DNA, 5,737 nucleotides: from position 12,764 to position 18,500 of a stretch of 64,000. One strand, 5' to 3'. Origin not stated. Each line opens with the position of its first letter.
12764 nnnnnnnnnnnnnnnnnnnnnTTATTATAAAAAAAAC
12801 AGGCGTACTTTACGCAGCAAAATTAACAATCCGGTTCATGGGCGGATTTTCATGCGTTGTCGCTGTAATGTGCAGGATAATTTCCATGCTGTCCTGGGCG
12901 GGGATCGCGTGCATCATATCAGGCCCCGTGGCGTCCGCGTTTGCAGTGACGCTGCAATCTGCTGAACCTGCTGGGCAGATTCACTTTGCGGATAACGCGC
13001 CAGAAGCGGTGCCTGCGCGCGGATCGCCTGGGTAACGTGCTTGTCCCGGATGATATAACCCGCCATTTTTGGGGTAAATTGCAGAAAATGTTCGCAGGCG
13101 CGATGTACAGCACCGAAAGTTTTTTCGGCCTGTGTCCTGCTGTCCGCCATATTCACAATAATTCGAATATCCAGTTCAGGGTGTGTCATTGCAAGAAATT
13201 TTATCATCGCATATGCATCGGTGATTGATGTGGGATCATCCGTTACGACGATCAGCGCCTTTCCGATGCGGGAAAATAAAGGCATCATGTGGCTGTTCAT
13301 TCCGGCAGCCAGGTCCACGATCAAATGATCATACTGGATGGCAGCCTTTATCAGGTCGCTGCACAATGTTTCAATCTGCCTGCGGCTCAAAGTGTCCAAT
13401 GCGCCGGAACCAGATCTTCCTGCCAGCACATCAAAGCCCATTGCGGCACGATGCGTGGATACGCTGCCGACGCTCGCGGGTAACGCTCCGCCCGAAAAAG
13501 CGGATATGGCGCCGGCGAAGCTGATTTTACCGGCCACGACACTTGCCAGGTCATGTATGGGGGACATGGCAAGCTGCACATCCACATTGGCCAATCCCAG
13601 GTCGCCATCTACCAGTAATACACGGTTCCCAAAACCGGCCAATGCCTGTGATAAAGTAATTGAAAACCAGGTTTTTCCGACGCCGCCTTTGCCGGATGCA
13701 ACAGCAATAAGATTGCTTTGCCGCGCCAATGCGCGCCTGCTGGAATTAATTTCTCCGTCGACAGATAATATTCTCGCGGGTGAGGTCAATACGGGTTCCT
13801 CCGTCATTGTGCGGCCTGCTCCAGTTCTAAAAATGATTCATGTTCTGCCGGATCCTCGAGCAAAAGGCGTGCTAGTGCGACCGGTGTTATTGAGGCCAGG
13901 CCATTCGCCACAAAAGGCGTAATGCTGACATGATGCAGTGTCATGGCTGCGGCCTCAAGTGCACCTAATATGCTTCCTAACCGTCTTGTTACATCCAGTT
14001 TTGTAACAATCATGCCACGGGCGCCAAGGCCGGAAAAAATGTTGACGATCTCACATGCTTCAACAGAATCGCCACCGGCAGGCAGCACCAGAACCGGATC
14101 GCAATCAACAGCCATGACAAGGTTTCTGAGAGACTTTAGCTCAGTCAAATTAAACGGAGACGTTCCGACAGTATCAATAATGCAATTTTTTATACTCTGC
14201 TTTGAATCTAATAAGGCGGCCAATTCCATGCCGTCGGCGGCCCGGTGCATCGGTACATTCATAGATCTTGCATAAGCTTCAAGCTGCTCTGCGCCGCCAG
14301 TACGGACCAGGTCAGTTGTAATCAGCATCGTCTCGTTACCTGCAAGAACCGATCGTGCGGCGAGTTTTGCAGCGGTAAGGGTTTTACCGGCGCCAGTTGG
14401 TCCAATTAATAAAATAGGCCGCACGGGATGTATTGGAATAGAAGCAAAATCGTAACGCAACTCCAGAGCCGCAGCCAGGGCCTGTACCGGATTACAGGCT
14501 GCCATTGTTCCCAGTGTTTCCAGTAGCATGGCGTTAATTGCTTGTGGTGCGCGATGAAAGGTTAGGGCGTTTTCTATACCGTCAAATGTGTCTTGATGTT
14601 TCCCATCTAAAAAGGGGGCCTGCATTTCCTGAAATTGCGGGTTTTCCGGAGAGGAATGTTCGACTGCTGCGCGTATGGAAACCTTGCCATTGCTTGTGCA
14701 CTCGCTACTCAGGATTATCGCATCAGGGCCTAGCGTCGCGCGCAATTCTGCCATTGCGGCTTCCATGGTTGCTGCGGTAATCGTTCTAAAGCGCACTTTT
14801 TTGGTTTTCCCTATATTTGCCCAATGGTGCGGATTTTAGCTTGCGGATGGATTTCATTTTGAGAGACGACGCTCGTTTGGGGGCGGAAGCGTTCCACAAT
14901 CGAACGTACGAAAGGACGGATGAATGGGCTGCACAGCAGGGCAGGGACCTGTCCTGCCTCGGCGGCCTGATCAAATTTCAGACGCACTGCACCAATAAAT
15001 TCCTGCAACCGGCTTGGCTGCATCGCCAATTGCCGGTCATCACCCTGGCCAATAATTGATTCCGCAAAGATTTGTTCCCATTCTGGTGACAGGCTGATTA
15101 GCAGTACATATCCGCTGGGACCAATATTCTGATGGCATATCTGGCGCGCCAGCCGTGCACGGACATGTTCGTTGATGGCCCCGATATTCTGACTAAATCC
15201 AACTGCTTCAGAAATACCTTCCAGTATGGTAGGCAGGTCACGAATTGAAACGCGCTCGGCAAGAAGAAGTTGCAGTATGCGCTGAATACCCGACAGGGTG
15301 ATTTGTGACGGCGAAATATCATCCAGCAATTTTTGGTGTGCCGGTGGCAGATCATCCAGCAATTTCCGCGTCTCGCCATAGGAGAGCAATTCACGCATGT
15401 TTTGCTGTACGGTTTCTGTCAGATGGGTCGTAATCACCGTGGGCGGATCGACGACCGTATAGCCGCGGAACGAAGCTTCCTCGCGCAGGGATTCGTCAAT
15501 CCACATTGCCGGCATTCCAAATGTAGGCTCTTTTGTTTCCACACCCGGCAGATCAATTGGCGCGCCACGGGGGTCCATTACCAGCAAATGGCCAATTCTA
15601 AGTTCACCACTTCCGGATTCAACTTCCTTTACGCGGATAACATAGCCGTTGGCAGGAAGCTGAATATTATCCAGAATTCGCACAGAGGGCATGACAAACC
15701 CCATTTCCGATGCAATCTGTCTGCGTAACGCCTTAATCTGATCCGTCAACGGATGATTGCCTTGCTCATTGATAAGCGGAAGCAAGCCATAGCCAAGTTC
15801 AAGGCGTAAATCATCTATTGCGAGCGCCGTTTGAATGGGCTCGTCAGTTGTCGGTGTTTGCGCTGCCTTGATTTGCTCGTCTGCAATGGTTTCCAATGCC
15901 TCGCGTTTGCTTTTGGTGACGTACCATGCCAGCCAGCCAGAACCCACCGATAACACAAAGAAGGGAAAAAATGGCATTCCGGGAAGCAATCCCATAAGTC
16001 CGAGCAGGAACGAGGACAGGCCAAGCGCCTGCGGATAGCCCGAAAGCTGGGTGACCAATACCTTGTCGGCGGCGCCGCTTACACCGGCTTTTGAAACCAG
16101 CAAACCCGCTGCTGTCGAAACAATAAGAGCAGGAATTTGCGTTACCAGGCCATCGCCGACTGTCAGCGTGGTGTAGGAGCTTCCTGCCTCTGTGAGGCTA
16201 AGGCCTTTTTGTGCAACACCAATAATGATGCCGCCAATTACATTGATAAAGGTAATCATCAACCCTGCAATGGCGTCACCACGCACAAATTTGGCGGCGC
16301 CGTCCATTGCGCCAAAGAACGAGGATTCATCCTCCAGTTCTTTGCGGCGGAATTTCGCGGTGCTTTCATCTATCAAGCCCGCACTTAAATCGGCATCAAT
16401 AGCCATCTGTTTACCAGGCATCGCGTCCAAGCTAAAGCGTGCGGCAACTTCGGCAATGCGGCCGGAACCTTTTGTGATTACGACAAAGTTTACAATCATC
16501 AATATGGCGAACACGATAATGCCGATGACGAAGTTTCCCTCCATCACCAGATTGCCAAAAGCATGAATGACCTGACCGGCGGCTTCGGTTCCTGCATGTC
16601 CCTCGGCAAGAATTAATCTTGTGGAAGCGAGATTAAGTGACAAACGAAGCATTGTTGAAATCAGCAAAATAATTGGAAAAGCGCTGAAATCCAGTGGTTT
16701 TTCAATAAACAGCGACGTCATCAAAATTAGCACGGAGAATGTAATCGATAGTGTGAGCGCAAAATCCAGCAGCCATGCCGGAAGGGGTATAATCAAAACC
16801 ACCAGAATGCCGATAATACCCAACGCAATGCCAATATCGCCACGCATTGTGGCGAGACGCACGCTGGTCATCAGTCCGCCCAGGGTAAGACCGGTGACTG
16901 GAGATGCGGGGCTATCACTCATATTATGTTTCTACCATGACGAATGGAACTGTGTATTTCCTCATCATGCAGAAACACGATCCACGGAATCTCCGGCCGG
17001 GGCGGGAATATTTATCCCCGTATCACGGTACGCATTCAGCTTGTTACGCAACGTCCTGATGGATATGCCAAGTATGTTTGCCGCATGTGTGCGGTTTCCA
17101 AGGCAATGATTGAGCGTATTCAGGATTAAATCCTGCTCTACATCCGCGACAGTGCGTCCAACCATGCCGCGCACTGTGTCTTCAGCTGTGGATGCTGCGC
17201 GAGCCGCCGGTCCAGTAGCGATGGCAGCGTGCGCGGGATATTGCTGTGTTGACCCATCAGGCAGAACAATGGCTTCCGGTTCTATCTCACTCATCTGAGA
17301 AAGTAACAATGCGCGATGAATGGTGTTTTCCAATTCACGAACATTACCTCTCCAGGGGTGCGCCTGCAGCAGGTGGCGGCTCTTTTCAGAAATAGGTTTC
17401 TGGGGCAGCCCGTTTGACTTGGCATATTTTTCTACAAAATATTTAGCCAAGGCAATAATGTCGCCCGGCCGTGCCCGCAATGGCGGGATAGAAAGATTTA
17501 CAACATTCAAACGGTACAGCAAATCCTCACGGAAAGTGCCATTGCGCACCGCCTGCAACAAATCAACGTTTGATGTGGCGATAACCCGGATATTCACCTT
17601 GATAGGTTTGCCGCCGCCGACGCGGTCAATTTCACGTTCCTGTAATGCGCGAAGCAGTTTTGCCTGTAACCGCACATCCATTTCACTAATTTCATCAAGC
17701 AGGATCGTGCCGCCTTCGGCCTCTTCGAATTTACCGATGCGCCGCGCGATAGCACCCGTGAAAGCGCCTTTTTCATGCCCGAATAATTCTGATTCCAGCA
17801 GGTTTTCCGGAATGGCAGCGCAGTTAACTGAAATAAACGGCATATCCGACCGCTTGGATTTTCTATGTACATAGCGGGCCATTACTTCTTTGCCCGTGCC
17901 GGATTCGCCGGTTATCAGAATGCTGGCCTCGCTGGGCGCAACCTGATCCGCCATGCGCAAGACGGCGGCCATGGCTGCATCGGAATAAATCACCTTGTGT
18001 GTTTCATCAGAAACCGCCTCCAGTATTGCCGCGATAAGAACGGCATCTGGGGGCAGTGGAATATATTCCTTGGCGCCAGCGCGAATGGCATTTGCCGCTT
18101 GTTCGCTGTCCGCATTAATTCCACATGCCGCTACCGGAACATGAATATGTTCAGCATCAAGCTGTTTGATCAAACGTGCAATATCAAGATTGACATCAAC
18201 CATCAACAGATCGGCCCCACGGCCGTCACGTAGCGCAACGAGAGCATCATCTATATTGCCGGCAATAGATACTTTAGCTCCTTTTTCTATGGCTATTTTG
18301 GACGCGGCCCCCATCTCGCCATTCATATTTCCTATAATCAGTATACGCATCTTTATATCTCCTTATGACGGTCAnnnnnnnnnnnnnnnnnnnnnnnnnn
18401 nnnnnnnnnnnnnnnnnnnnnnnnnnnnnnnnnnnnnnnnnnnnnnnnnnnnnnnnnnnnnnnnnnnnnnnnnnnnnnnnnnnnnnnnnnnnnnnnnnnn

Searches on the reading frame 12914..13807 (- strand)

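Call 6: search_protein_families(library=pfam, proteins=[window:12914-13807:-], max_evalue=0.001)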
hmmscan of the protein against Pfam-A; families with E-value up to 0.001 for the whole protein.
window:12914-13807:- (297 aa): 5 families
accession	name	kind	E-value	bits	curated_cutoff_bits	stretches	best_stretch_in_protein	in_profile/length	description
PF01656.29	CbiA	-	2.2e-14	53.9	25.4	1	34-263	1-120/125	CobQ/CobB/MinD/ParA nucleotide binding domain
PF10609.15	ParA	-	2.5e-13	50.5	27.1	2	31-70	3-42/246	NUBPL iron-transfer P-loop NTPase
PF13614.12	AAA_31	-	1.5e-09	38.5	27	1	33-70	3-40/177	AAA domain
PF06564.18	CBP_BcsQ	-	3.3e-06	27.2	21.3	0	33-67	3-37/234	Cellulose biosynthesis protein BcsQ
PF02374.21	ArsA_ATPase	-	0.00054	19.7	24.3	0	36-69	5-38/305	Anion-transporting ATPase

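Call 27: search_protein_families(library=ncbifam, proteins=[window:12914-13807:-], max_evalue=0.01)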
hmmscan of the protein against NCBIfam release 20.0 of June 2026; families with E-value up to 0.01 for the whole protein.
window:12914-13807:- (297 aa): 25 families
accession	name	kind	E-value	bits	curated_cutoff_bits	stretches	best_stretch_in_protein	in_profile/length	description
TIGR01969.1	minD_arch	subfamily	3.3e-27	95.3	201.75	2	33-113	2-85/251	cell division ATPase MinD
TIGR01968.1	minD_bact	equivalog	6.6e-23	81.4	212.9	2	32-100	2-72/261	septum site-determining protein MinD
NF041546.1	ParA_partition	equivalog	2.1e-12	47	180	2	34-69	2-37/203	ParA family partition ATPase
TIGR03371.1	cellulose_yhjQ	equivalog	1.1e-10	41.4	157.85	2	145-289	100-242/246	cellulose biosynthesis protein BcsQ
NF047398.1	AAA_KGGVGR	domain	2e-09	38.1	90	1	32-70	3-41/190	KGGVGR-motif variant AAA ATPase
NF008079.0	PRK10818.1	equivalog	2e-09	37.2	508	1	32-97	3-70/270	septum site-determining protein MinD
NF041136.1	MrpORP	equivalog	1.2e-08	34.7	450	1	32-76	6-50/365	iron-sulfur cluster carrier protein MrpORP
NF008669.0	PRK11670.1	equivalog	7.2e-08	31.7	348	1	28-288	104-349/369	iron-sulfur cluster carrier protein ApbC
TIGR03815.1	CpaE_hom_Actino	equivalog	1.3e-07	31.1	154.45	1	25-218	105-280/340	septum site-determining protein Ssd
TIGR03018.1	pepcterm_TyrKin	hypoth_equivalog_domain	7.4e-07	28.7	230.65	1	26-94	30-99/207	XrtA-associated tyrosine autokinase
TIGR03029.1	EpsG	equivalog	5.5e-06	25.7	313.8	1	28-203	100-258/274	chain length determinant protein tyrosine kinase EpsG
TIGR03453.1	partition_RepA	equivalog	7.5e-06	25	348.45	1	25-69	98-142/387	plasmid partitioning protein RepA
NF007350.0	PRK09841.1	equivalog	3e-05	22.3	1248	1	30-109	530-609/726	tyrosine-protein kinase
NF010259.0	PRK13705.1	equivalog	3.6e-05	22.9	725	1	24-69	99-144/388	plasmid-partitioning protein SopA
NF010443.0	PRK13869.1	subfamily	6.9e-05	21.8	446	1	28-88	118-177/405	plasmid-partitioning protein RepA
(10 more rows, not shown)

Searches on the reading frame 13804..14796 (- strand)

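Call 6: search_protein_families(library=pfam, proteins=[window:13804-14796:-], max_evalue=0.001)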
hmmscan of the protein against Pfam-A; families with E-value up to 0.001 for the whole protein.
window:13804-14796:- (330 aa): 3 families
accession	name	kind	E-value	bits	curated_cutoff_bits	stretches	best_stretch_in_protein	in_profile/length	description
PF00448.28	SRP54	-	4.2e-23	82.5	22.7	1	128-312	4-194/196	SRP54-type protein, GTPase domain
PF06745.19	ATPase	-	0.00022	21.1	26.6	1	126-195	20-86/231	KaiC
PF01695.23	IstB_IS21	-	0.00066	19.7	24.1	0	127-166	94-134/238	IstB-like ATP binding protein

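Call 27: search_protein_families(library=ncbifam, proteins=[window:13804-14796:-], max_evalue=0.01)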
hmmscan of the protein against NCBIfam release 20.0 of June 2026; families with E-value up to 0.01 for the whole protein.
window:13804-14796:- (330 aa): 17 families
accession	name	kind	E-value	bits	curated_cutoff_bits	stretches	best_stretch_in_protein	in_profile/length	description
TIGR03499.1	FlhF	equivalog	1.4e-37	130.2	174.15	2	98-211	168-286/286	flagellar biosynthesis GTPase FlhF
NF011310.0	PRK14721.1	equivalog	4.8e-26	91.9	725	2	130-292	196-361/423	flagellar biosynthesis regulator FlhF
NF011312.0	PRK14723.1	equivalog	5.5e-25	88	951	1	130-291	190-357/768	flagellar biosynthesis regulator FlhF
NF009366.0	PRK12723.1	equivalog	3.3e-19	69.3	585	1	128-302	177-357/388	flagellar biosynthesis regulator FlhF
NF009367.0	PRK12724.1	equivalog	3e-17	62.6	718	1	127-287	225-389/433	flagellar biosynthesis regulator FlhF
NF011311.0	PRK14722.1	equivalog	3.5e-17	62.5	777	1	129-317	141-341/374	flagellar biosynthesis regulator FlhF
TIGR00959.1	ffh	equivalog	9.4e-14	51.1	473.2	1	126-286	100-268/428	signal recognition particle protein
TIGR00064.1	ftsY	equivalog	4.8e-13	49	260.7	1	128-284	82-251/279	signal recognition particle-docking protein FtsY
NF009368.0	PRK12726.1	equivalog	1.9e-12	47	832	1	125-283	206-368/407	flagellar biosynthesis regulator FlhF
NF005230.0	PRK06731.1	equivalog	9.9e-11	41.4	553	1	124-278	85-243/281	flagellar biosynthesis regulator FlhF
TIGR01425.1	SRP54_euk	equivalog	5.8e-07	28.7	576.25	1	128-283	103-265/428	signal recognition particle protein SRP54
NF038214.1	IS21_help_AAA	equivalog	0.0019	17.9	200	0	126-165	91-131/232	IS21-like element helper ATPase IstB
NF003069.1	PRK03992.1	subfamily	0.0026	17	500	1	113-148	153-188/379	proteasome-activating nucleotidase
NF053621.1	ATPseBagBMYCTU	equivalog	0.0028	16.8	521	1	128-207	15-96/371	ATPase BagB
TIGR01242.2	TIGR01242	subfamily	0.0062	15.6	500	1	117-149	140-172/362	proteasome-activating nucleotidase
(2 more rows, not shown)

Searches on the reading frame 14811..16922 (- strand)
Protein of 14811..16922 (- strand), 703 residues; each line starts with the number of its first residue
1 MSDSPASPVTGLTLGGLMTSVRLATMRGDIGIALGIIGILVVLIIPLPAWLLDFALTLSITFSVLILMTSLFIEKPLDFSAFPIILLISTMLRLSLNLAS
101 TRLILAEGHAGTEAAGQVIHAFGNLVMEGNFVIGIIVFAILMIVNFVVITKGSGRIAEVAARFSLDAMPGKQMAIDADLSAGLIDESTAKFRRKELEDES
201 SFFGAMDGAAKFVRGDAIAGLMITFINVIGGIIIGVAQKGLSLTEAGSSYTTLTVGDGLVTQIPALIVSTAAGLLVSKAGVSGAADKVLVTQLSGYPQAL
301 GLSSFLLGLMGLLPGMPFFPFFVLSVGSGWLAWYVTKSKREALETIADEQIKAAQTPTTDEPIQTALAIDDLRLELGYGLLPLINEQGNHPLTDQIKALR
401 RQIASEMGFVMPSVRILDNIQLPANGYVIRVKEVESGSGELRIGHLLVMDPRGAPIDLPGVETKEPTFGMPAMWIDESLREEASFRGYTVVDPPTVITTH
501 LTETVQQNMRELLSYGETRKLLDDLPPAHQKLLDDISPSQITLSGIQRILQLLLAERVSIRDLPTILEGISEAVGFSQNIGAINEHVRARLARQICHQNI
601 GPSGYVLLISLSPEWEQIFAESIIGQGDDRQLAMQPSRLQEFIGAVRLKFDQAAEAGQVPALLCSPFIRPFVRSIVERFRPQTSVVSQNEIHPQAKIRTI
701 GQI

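Call 6: search_protein_families(library=pfam, proteins=[window:14811-16922:-], max_evalue=0.001)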
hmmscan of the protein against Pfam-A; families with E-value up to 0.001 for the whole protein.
window:14811-16922:- (703 aa): 1 family
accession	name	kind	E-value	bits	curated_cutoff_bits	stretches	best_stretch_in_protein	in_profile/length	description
PF00771.25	FHIPEP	-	2.2e-255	849.7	29.1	1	39-695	1-656/657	FHIPEP family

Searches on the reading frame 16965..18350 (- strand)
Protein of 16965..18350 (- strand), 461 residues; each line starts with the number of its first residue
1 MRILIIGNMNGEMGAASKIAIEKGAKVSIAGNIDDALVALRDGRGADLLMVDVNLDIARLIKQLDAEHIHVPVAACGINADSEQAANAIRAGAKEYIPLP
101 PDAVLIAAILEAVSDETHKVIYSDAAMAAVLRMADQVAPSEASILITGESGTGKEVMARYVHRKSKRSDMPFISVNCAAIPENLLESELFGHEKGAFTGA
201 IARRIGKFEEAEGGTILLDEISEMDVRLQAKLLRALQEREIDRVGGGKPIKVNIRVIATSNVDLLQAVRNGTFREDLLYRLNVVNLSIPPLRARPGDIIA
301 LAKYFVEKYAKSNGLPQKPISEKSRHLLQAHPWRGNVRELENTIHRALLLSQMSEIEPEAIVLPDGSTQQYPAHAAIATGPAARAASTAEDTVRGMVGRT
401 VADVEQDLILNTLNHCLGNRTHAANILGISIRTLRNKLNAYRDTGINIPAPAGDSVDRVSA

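Call 6: search_protein_families(library=pfam, proteins=[window:16965-18350:-], max_evalue=0.001)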
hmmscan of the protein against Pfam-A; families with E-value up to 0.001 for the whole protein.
window:16965-18350:- (461 aa): 11 families
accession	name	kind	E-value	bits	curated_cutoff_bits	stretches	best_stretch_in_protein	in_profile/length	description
PF00158.32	Sigma54_activat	-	2.8e-70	235.8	20.2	1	121-286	2-167/168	Sigma-54 interaction domain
PF14532.12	Sigma54_activ_2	-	1.1e-19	71.5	25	1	128-291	8-138/138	Sigma-54 interaction domain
PF25601.1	AAA_lid_14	-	1.9e-19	69.7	27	1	292-361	1-70/87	AAA+ ATPase lid domain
PF02954.25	HTH_8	-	1.7e-14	53.7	22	1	401-441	2-42/42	Bacterial regulatory protein, Fis family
PF07728.20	AAA_5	-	2.1e-08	34.7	22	1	144-262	2-123/139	AAA domain (dynein-related subfamily)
PF13191.12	AAA_16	-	2.5e-05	25.3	32.6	1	121-201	3-73/167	AAA ATPase domain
PF00072.30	Response_reg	-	2.7e-05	24.7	30.2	1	16-100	14-100/111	Response regulator receiver domain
PF00004.35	AAA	-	5.2e-05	24.1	21.2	1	144-262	1-110/131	ATPase family associated with various cellular activities (AAA)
PF07724.20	AAA_2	-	7e-05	23.4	27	1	141-269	3-132/166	AAA domain (Cdc48 subfamily)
PF07726.17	AAA_3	-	8.3e-05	22.9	27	1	144-261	2-111/131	ATPase family associated with various cellular activities (AAA)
PF13245.12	AAA_19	-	0.00057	20.5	25.1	0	141-240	11-118/134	AAA domain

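Call 27: search_protein_families(library=ncbifam, proteins=[window:16965-18350:-], max_evalue=0.01)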
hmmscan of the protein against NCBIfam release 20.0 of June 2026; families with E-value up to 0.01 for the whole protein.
window:16965-18350:- (461 aa): 33 families (the best 25 are shown)
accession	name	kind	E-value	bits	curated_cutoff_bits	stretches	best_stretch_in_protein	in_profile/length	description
NF050807.1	TransRegFlbDCaul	equivalog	7.6e-236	783.2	750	1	1-453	1-450/454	sigma-54-dependent transcriptional regulator FlbD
TIGR01817.1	nifA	equivalog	2.8e-103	346.5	528.85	1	115-439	193-525/534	nif-specific transcriptional activator NifA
NF008469.0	PRK11361.1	equivalog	8.3e-103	344.5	714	1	16-442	20-455/461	acetoacetate metabolism transcriptional regulator AtoC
NF041552.1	TF_PrdR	equivalog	3.4e-101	339.3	795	1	109-441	258-576/577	sigma-54 dependent transcriptional regulator PrdR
TIGR01818.1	ntrC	equivalog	1.9e-100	336.9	558.6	1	22-439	20-461/463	nitrogen regulation protein NR(I)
TIGR02915.1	PEP_resp_reg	equivalog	2.8e-97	326.4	502.6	1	116-440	137-441/445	PEP-CTERM-box response regulator transcription factor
NF003451.0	PRK05022.1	equivalog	1.6e-96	324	476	1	114-431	186-498/512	nitric oxide reductase transcriptional regulator NorR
NF038308.1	RNA_repair_RtcR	equivalog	6.6e-91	305.7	650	1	112-442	174-512/530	RNA repair transcriptional activator RtcR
NF049963.1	RespRegFlgRCampy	domain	9.1e-89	298.2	750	1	45-363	44-379/429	fla regulon two-component system response regulator FlgR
NF007689.0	PRK10365.1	equivalog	9.6e-85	285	760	1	24-438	29-439/441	sigma-54-dependent response regulator transcription factor ZraR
NF041946.1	LuxO_transreg_Vib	equivalog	9.9e-85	285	800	1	25-443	21-462/463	quorum-sensing sigma-54 dependent transcriptional regulator LuxO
TIGR02974.1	phageshock_pspF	equivalog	3.5e-82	276.3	443.55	1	123-441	4-336/336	phage shock protein operon transcriptional activator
NF008176.1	PRK10923.1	equivalog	7.5e-82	275.4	620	1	29-439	32-464/469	nitrogen regulation protein NR(I)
TIGR02329.1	propionate_PrpR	equivalog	1.6e-81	274.6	499.2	1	118-440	212-526/526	propionate catabolism operon regulatory protein PrpR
NF041906.1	V4R_TF_MobR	exception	1.7e-80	271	999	1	120-439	234-542/544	phenol degradation transcriptional regulator MobR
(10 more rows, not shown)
